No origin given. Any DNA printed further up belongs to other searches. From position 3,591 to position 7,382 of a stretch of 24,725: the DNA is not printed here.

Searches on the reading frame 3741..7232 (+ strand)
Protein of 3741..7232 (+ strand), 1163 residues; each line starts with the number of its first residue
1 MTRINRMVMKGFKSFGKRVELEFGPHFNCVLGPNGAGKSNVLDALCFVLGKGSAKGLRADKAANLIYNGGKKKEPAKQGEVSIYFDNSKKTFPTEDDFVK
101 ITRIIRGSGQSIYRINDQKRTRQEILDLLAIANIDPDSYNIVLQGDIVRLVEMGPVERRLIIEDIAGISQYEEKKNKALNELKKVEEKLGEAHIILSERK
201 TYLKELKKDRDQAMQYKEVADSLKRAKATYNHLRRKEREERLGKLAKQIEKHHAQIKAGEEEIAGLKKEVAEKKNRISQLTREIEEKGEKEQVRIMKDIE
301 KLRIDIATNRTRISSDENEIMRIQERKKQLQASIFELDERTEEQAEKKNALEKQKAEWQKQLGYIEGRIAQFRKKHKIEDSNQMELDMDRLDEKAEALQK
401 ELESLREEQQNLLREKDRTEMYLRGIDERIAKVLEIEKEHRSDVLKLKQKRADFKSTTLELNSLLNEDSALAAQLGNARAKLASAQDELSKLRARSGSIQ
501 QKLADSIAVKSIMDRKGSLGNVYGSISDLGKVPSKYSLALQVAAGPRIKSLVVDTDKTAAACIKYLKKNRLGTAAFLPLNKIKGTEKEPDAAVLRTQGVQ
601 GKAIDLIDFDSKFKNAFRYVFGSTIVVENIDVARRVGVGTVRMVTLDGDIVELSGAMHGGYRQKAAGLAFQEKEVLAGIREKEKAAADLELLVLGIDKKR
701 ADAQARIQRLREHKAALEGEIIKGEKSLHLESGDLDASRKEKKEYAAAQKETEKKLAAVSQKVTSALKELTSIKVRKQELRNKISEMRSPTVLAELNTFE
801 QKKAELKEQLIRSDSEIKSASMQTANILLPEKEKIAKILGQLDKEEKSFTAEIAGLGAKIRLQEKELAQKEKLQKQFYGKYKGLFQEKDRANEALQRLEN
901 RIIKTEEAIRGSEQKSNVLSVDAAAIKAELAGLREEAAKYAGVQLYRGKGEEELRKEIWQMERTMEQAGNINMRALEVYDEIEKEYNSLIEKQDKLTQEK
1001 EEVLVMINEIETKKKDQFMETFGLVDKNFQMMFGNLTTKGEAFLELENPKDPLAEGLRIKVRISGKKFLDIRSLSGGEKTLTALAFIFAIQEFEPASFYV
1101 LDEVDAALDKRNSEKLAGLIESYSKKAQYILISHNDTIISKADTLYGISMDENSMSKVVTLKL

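Call 16: search_protein_families(library=ncbifam, proteins=[window:3741-7232:+], max_evalue=0.01)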
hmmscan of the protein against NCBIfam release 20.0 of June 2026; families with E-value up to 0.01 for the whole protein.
window:3741-7232:+ (1163 aa): 29 families (the best 25 are shown)
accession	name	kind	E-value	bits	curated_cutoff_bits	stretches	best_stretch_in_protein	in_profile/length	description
TIGR02169.1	SMC_prok_A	equivalog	2.5e-252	840.2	729.4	1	4-1163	2-1165/1165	chromosome segregation protein SMC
TIGR02168.1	SMC_prok_B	equivalog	8.4e-189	629.9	567.35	1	3-1163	1-1181/1181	chromosome segregation protein SMC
NF045487.1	ASRP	equivalog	3.4e-29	101.9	300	2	17-291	6-258/593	archaea-specific SMC-related protein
NF003034.1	PRK03918.1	equivalog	2.1e-23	82.2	700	2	3-506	2-492/878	DNA double-strand break repair ATPase Rad50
NF045780.1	TrlF_fam_ATP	equivalog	1.1e-16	60.8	350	1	11-432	297-683/944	TrlF family AAA-like ATPase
NF002572.0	PRK02224.1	equivalog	7.2e-13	47.7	1087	1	3-431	2-443/888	DNA double-strand break repair ATPase Rad50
NF041034.1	Rad50_Sulf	equivalog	1e-11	43.5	1000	2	3-114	2-104/872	DNA double-strand break repair ATPase Rad50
TIGR00634.1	recN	equivalog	3.4e-11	42.8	407.85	2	17-189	14-177/563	DNA repair protein RecN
TIGR00611.2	recf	equivalog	1.6e-10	40.7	172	1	5-291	2-247/339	DNA replication/repair protein RecF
NF041035.1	Rad50_Halo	equivalog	1.9e-10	39.8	1000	1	3-311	2-324/883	DNA double-strand break repair ATPase Rad50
NF002244.0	PRK01156.1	equivalog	2.1e-08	32.7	847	2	1070-1158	798-891/895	DNA double-strand break repair ATPase Rad50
NF010068.0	PRK13548.1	equivalog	1.9e-07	30.5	261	0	26-49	32-55/261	heme ABC transporter ATP-binding protein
NF007601.2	PRK10247.1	equivalog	2.1e-07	30.6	292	1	1070-1144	128-200/204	iron efflux ABC transporter ATP-binding subunit FetA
NF040873.1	AztA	equivalog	1.5e-06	27.9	220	1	1069-1144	115-187/191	zinc ABC transporter ATP-binding protein AztA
TIGR02857.1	CydD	equivalog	2e-06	27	435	1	1072-1145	457-526/529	thiol reductant ABC exporter subunit CydD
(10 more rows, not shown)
